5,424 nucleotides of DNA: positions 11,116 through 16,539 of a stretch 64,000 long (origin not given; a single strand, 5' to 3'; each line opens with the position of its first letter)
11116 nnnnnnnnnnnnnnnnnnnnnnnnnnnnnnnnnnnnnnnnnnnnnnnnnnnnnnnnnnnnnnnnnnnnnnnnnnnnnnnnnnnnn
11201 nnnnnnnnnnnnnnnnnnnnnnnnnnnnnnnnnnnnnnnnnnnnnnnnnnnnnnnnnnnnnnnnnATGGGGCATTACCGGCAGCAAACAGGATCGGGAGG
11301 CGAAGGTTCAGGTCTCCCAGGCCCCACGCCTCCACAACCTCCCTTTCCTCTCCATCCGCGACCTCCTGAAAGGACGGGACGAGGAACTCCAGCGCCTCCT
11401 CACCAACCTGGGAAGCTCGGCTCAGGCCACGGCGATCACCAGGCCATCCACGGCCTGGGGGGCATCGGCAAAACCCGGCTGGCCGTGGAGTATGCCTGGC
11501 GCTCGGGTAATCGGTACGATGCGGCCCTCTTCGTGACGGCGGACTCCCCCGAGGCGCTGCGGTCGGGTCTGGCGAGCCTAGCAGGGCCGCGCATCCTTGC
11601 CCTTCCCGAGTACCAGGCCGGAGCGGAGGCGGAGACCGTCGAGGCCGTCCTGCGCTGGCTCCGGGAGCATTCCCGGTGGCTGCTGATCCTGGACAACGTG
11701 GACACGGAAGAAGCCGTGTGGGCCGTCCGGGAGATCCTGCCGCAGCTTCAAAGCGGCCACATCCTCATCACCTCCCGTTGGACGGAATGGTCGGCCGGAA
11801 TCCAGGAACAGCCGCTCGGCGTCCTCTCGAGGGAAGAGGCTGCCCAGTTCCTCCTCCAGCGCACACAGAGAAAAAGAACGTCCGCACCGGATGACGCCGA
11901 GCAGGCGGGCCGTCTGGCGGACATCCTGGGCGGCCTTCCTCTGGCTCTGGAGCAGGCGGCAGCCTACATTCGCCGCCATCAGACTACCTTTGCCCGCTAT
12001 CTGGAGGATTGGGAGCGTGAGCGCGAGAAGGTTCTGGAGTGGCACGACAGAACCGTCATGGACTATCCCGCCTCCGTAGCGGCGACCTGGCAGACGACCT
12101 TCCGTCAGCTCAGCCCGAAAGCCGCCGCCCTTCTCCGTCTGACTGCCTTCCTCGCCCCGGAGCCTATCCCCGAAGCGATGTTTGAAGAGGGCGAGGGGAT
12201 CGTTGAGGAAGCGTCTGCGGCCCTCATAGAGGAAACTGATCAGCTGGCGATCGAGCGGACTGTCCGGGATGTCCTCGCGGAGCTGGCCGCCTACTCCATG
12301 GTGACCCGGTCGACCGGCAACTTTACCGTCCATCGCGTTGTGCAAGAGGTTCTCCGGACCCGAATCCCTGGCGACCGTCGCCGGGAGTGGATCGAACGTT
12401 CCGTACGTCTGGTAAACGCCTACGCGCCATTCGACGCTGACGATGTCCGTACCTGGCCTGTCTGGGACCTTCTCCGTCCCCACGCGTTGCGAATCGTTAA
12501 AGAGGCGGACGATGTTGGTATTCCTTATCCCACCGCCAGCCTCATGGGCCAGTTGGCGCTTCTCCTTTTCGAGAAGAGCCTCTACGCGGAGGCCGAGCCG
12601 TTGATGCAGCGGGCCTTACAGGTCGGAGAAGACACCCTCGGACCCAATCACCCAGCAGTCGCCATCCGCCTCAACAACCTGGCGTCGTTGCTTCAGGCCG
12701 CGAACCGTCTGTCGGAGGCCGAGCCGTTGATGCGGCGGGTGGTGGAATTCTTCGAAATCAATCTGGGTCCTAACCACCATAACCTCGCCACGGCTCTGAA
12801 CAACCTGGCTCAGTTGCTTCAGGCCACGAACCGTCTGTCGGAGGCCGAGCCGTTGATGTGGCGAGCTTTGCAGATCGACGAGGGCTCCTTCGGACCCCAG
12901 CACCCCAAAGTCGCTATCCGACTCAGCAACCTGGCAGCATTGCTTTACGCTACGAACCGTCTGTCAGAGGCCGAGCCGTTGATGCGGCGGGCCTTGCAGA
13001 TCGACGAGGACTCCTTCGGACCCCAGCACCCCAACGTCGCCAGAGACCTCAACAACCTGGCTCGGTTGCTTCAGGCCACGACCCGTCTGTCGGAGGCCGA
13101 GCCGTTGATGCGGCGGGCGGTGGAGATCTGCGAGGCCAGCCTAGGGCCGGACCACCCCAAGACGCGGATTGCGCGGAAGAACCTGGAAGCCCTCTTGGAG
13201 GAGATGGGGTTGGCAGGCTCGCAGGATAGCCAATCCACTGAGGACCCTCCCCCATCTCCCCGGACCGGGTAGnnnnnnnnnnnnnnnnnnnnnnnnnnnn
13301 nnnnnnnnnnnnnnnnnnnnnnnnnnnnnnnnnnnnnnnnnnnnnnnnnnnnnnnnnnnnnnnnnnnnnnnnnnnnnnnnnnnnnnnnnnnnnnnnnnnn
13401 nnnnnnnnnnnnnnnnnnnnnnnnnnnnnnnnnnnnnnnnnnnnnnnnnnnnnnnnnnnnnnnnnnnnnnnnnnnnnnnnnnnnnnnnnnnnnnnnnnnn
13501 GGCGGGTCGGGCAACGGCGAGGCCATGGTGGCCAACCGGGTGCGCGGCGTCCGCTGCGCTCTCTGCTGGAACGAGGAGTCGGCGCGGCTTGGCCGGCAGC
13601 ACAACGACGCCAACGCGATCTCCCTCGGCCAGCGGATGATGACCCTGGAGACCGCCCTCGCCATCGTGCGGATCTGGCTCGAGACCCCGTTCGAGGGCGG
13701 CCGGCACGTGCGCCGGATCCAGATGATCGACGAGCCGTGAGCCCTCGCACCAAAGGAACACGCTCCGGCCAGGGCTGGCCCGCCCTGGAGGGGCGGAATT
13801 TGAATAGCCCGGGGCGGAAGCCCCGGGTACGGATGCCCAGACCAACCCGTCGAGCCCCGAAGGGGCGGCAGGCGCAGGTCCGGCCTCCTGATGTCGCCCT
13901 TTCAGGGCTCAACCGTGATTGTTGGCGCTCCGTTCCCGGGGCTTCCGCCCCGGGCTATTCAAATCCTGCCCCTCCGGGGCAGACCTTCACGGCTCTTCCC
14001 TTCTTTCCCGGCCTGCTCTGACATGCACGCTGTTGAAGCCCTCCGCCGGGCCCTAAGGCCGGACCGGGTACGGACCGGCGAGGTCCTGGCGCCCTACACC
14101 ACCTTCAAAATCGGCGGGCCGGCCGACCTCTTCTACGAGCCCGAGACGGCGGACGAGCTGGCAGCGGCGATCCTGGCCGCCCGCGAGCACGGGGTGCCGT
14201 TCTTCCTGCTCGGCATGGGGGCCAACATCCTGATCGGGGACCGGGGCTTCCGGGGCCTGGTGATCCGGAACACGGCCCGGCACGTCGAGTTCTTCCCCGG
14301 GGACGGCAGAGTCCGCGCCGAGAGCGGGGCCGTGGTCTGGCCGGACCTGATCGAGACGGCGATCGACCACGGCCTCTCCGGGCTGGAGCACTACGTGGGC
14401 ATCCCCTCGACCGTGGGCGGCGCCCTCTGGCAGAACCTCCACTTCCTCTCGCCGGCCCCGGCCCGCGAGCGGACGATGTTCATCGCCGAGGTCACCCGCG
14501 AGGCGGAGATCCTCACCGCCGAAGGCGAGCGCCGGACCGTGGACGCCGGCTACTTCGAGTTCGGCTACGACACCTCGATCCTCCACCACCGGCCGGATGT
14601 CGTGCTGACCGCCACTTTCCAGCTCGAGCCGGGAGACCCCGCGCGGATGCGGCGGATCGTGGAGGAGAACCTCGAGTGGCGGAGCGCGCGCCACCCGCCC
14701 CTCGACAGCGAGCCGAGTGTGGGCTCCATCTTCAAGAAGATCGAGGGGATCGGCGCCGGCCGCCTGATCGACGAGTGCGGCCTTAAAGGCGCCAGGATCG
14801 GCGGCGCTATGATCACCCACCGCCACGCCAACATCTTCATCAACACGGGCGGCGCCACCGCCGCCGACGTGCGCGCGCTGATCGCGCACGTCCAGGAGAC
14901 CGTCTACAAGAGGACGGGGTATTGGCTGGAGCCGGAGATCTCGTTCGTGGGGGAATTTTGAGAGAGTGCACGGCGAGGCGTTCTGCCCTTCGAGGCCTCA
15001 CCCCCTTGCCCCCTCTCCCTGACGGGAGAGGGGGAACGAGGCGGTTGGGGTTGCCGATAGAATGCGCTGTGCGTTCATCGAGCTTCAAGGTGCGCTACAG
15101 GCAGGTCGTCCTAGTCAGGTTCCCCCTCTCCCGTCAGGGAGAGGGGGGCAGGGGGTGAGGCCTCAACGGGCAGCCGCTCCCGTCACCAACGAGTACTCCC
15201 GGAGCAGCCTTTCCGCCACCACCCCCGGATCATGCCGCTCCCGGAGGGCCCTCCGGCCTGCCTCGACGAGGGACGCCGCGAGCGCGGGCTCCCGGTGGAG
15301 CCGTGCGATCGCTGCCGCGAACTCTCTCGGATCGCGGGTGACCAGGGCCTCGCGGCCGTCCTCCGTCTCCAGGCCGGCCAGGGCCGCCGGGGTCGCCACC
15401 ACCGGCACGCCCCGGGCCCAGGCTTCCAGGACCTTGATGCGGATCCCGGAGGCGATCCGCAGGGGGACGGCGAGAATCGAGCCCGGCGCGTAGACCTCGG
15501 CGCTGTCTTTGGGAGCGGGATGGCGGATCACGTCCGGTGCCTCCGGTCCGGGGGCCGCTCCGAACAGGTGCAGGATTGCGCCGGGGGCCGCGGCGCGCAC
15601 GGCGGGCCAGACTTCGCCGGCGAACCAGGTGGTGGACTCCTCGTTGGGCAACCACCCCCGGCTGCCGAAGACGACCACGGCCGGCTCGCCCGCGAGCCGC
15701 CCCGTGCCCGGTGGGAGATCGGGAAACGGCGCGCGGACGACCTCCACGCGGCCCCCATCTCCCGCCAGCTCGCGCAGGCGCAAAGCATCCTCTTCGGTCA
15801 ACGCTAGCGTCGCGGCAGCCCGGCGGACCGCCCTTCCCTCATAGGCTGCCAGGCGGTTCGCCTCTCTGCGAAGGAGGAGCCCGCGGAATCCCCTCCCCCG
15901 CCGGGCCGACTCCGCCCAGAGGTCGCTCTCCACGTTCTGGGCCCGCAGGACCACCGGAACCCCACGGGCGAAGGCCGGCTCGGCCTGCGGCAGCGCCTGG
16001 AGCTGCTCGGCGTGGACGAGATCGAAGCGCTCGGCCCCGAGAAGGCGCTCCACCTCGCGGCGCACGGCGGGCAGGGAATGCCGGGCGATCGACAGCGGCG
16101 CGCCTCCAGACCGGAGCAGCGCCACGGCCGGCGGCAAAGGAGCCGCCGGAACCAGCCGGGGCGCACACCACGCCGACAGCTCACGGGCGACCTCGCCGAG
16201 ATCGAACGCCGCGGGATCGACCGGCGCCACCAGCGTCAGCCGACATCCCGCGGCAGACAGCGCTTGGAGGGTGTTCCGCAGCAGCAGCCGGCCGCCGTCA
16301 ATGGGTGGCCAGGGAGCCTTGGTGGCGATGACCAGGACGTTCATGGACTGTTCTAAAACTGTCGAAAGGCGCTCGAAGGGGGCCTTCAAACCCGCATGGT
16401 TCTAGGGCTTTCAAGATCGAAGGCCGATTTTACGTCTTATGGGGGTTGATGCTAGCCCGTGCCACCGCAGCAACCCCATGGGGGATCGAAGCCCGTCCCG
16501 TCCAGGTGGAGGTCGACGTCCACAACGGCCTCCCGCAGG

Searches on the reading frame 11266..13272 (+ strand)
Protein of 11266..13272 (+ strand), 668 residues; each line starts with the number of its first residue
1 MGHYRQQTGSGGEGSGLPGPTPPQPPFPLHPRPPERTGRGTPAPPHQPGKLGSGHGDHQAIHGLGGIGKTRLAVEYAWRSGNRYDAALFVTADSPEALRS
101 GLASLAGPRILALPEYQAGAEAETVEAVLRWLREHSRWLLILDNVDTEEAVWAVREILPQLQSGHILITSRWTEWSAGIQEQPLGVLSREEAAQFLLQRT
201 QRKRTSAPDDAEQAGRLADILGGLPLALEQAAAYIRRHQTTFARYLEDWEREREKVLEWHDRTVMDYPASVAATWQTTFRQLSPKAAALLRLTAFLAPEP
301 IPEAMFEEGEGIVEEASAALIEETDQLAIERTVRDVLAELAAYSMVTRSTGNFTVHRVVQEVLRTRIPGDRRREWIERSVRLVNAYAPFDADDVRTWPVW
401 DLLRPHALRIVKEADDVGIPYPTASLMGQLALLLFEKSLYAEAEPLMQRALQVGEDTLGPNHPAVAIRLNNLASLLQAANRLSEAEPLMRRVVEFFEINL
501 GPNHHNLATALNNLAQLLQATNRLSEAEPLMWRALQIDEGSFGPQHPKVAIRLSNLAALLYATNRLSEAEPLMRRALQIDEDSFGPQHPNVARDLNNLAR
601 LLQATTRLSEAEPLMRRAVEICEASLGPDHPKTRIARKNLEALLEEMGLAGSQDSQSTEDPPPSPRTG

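Call 10: search_protein_families(library=pfam, proteins=[window:11266-13272:+], max_evalue=0.01)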
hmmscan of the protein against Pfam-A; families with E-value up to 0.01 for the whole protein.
window:11266-13272:+ (668 aa): 13 families
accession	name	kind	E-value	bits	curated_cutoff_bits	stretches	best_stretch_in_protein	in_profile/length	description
PF13424.12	TPR_12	-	1.4e-55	185.8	30.1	5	423-497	2-76/77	Tetratricopeptide repeat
PF13374.12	TPR_10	-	3.9e-50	167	27.5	5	595-631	5-41/42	Tetratricopeptide repeat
PF24885.1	TPR_NPHP3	-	4.1e-37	128.3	100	2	423-537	98-212/239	Nephrocystin-3 TPR domain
PF17874.7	TPR_MalT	-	8.7e-14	52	45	2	504-621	76-190/336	MalT-like TPR region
PF07719.23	TPR_2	-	2.8e-13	49.3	27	1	553-582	4-33/34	Tetratricopeptide repeat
PF25000.1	DUF7779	-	1.5e-12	48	27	1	278-370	2-93/95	Domain of unknown function (DUF7779)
PF00931.28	NB-ARC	-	1.9e-10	40.9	23.5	1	60-242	22-211/248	NB-ARC domain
PF13176.12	TPR_7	-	4.9e-10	39.1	27.9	0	553-582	2-31/36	Tetratricopeptide repeat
PF13181.12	TPR_8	-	2.9e-09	36.8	25.7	0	508-539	1-32/34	Tetratricopeptide repeat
PF00515.34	TPR_1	-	9.5e-08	32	27.8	0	553-582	4-33/34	Tetratricopeptide repeat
PF14559.12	TPR_19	-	4.8e-07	30.5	25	0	438-493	5-52/68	Tetratricopeptide repeat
PF13428.12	TPR_14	-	2.3e-05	25.1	23.5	0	556-583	7-34/44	Tetratricopeptide repeat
PF13401.12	AAA_22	-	0.00094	19.9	27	0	60-147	9-95/130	AAA domain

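Call 71: search_protein_families(library=padloc, proteins=[window:11266-13272:+], max_evalue=0.001)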
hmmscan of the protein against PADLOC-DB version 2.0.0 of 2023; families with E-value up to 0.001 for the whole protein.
window:11266-13272:+ (668 aa): 0 families

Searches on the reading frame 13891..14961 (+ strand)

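Call 10: search_protein_families(library=pfam, proteins=[window:13891-14961:+], max_evalue=0.01)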
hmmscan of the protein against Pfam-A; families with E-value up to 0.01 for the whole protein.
window:13891-14961:+ (356 aa): 2 families
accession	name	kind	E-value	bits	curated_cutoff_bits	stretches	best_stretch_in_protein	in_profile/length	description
PF02873.21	MurB_C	-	1.9e-28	99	27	1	255-353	4-99/99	UDP-N-acetylenolpyruvoylglucosamine reductase, C-terminal domain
PF01565.28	FAD_binding_4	-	9.4e-17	61.5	26.4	1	79-216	2-137/139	FAD binding domain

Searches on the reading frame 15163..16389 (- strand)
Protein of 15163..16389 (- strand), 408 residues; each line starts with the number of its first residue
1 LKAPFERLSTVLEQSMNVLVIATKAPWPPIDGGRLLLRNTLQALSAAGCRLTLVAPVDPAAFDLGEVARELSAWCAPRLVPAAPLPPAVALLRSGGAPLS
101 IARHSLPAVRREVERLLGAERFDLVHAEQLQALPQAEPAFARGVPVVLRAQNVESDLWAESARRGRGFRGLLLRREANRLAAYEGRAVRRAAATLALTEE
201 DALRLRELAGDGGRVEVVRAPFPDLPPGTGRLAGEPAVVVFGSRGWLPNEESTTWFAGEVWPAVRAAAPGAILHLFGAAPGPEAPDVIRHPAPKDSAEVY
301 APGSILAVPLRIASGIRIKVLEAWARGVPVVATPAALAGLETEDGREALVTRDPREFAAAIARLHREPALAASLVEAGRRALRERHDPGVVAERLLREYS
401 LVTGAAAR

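Call 10: search_protein_families(library=pfam, proteins=[window:15163-16389:-], max_evalue=0.01)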
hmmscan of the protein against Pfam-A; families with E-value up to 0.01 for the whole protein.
window:15163-16389:- (408 aa): 5 families
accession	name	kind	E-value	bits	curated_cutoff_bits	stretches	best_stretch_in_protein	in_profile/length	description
PF13692.12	Glyco_trans_1_4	-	3.2e-15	57.1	27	1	239-365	4-140/142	Glycosyl transferases group 1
PF13524.12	Glyco_trans_1_2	-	7.8e-12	45.8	25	1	269-396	13-143/144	Glycosyl transferase-like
PF13439.12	Glyco_transf_4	-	9.7e-10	39.2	28.5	1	32-218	3-162/170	Glycosyltransferase Family 4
PF13579.12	Glyco_trans_4_4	-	1e-09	39.3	29.7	1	37-219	7-156/158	Glycosyl transferase 4-like domain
PF00534.26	Glycos_transf_1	-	0.00097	19.1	26.4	1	304-380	94-171/172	Glycosyl transferases group 1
